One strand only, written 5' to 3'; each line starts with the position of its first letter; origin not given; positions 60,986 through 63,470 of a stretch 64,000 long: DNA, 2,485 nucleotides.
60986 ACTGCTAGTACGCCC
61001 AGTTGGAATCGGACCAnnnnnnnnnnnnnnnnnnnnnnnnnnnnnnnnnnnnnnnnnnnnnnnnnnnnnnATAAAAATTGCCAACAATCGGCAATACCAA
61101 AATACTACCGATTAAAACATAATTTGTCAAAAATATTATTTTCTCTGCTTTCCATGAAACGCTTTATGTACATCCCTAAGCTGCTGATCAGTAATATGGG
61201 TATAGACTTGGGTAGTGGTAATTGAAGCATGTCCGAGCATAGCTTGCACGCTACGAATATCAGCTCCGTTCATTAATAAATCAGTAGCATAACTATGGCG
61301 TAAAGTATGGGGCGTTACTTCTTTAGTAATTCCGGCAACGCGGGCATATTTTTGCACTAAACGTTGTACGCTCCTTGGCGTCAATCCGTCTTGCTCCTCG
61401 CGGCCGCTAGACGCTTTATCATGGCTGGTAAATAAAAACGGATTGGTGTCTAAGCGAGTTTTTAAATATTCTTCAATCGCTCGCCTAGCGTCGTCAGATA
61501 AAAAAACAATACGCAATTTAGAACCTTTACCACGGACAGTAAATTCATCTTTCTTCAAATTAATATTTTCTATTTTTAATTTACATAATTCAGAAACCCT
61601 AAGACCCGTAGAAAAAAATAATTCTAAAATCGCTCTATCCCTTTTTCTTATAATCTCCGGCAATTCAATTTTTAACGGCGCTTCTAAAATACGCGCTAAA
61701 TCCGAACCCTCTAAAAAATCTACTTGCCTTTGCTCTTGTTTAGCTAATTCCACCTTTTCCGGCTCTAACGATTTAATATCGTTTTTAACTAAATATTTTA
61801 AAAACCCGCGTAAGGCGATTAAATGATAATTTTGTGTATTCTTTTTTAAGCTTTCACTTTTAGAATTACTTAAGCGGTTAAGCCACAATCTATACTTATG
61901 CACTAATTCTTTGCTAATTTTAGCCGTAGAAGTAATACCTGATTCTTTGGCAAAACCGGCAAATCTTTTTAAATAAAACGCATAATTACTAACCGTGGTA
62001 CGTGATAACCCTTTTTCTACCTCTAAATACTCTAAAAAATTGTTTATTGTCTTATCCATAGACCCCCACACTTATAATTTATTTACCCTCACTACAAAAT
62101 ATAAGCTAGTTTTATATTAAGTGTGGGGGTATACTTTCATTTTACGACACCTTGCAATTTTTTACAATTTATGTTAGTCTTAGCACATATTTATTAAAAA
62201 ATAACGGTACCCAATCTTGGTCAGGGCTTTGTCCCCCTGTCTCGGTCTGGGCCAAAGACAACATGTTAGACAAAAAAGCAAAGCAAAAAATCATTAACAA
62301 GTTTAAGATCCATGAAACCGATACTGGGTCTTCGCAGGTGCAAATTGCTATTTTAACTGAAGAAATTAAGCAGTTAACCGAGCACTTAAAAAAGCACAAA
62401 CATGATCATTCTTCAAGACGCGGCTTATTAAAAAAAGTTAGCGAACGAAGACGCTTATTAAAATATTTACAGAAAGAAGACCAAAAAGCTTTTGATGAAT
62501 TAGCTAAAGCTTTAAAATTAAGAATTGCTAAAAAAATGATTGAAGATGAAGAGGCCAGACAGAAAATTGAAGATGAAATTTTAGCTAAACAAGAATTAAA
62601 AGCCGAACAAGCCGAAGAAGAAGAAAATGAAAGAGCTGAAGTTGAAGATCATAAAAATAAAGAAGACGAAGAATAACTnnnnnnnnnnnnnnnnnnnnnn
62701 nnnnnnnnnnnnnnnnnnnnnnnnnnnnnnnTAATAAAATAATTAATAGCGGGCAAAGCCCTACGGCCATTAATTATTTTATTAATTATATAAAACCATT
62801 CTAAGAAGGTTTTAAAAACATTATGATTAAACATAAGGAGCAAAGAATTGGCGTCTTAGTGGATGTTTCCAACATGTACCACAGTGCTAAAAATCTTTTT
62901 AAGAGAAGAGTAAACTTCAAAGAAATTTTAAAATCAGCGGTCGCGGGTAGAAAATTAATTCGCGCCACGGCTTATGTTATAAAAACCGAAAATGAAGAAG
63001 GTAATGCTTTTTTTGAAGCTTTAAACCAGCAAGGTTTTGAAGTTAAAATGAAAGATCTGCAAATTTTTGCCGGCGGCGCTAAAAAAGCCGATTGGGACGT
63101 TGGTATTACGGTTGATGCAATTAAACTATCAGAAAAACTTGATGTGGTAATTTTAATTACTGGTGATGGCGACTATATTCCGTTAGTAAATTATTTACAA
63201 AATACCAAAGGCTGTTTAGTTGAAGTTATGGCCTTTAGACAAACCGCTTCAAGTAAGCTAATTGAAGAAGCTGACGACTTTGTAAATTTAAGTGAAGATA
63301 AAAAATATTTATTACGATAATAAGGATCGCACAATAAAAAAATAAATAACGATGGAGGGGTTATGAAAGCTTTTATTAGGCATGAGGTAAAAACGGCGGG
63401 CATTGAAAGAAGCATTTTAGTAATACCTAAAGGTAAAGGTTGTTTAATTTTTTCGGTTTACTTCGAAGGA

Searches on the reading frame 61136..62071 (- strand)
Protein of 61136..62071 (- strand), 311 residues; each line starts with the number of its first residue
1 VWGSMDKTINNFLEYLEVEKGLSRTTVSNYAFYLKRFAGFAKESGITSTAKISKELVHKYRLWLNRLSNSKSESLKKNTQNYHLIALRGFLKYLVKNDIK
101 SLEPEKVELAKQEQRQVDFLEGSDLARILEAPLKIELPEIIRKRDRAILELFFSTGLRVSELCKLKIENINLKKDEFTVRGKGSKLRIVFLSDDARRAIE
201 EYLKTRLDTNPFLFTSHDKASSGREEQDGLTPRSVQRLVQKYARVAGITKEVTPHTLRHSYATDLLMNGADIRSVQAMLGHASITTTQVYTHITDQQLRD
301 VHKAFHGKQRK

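Call 86: search_protein_families(library=pfam, proteins=[window:61136-62071:-], max_evalue=0.0001)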
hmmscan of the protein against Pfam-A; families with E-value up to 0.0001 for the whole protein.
window:61136-62071:- (311 aa): 4 families
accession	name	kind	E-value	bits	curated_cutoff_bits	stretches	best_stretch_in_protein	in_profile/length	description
PF00589.27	Phage_integrase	-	1.3e-42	146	27.1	1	119-296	2-171/172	Phage integrase family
PF02899.23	Phage_int_SAM_1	-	4.3e-14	53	22.3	1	9-96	1-81/83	Phage integrase, N-terminal SAM-like domain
PF13102.12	Phage_int_SAM_5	-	7.7e-08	33.1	22.3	1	13-104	7-92/98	Phage integrase SAM-like domain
PF13495.12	Phage_int_SAM_4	-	2e-07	31.8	27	1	10-100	3-84/85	Phage integrase, N-terminal SAM-like domain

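Call 87: search_protein_families(library=ncbifam, proteins=[window:61136-62071:-], max_evalue=0.001)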
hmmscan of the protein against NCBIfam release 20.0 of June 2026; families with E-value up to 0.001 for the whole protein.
window:61136-62071:- (311 aa): 14 families
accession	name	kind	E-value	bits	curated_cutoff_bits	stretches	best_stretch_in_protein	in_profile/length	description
NF001399.0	PRK00283.1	subfamily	5.2e-75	252.5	279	1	5-308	5-298/300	tyrosine recombinase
TIGR02225.1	recomb_XerD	equivalog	1.5e-73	247.7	329.6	1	11-307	2-288/290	site-specific tyrosine recombinase XerD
TIGR02224.1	recomb_XerC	equivalog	9.5e-73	245.1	335.15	1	11-310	2-294/295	tyrosine recombinase XerC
NF040815.2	recomb_XerA_Arch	equivalog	1.3e-68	231.4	220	1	10-301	1-262/263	site-specific tyrosine recombinase/integron integrase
NF002331.0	PRK01287.1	subfamily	8.6e-55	186.2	371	1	6-310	27-329/365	site-specific tyrosine recombinase XerC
TIGR02249.1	integrase_gron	subfamily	4.2e-39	134.7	265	2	213-301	217-308/315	integron integrase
NF003462.0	PRK05084.1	equivalog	4.3e-35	121.1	267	1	142-302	194-353/360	tyrosine recombinase XerS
NF011946.0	PRK15417.1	equivalog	2.2e-22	79.7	435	2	223-295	245-317/337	integron integrase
NF007370.0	PRK09870.1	subfamily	5.6e-14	52.2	221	1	113-310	6-196/200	tyrosine-type DNA invertase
NF007371.0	PRK09871.1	subfamily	6.3e-13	48.7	222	1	143-292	26-173/198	tyrosine-type DNA invertase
NF040693.1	recomb_GmtY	equivalog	1.3e-12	47.7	340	1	201-300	338-439/441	gamma-mobile-trio recombinase GmtY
NF002685.0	PRK02436.1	equivalog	2.3e-06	27.7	178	1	5-290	1-243/245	site-specific tyrosine recombinase XerD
NF041502.1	integrase_1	equivalog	4.9e-06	25.5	350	0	247-305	314-372/484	site-specific integrase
NF047926.1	integrase_GmtZ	equivalog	0.00044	18.3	600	1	225-302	403-479/784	gamma-mobile-trio integrase GmtZ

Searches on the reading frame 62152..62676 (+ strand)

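Call 87: search_protein_families(library=ncbifam, proteins=[window:62152-62676:+], max_evalue=0.001)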
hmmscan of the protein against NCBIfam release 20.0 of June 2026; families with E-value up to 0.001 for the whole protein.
window:62152-62676:+ (174 aa): 2 families
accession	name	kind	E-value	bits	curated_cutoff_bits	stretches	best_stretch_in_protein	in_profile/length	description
TIGR00952.1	S15_bact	equivalog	4.4e-34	116.6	63.65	1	41-124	2-85/86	30S ribosomal protein S15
NF006331.0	PRK08561.1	equivalog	0.00049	19.8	154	1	67-111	90-134/152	30S ribosomal protein S15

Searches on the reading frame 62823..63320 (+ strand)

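Call 87: search_protein_families(library=ncbifam, proteins=[window:62823-63320:+], max_evalue=0.001)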
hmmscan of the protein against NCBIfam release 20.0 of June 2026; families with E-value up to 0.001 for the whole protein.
window:62823-63320:+ (165 aa): 1 family
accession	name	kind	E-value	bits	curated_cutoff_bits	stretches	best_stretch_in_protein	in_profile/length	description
TIGR00288.1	TIGR00288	hypoth_equivalog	8.8e-07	28.9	178.45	1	4-160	20-159/160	TIGR00288 family NYN domain-containing protein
